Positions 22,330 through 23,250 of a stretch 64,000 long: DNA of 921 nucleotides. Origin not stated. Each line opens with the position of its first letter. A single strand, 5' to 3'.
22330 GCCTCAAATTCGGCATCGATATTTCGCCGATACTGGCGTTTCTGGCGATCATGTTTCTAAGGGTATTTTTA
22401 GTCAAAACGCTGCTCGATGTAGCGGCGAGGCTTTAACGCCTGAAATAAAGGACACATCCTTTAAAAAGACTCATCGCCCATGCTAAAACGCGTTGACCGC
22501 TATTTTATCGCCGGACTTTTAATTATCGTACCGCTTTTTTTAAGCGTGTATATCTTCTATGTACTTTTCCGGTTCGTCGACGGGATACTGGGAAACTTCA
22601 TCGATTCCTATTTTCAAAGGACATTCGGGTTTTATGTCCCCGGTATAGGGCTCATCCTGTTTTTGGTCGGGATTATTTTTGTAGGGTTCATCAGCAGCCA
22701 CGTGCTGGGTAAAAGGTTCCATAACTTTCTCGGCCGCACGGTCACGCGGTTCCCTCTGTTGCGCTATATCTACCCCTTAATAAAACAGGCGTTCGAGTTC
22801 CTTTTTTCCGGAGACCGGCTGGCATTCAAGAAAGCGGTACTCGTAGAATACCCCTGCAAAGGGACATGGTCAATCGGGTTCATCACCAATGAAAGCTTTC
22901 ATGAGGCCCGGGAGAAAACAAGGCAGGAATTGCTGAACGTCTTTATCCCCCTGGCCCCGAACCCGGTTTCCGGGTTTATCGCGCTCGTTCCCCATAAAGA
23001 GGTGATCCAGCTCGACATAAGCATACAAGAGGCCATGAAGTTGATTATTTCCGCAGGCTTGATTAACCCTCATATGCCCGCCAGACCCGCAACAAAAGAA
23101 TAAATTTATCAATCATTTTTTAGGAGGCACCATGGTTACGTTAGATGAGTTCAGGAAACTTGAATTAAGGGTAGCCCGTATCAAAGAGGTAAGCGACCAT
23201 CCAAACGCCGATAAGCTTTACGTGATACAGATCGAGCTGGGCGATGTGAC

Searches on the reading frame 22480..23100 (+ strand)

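Call 58: search_protein_families(library=pfam, proteins=[window:22480-23100:+], max_evalue=0.01)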
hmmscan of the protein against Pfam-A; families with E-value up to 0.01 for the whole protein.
window:22480-23100:+ (207 aa): 1 family
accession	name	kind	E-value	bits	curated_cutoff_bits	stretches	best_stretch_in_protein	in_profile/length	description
PF04367.18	DUF502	-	2.7e-29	101.6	23.8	1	59-164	1-107/107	Protein of unknown function (DUF502)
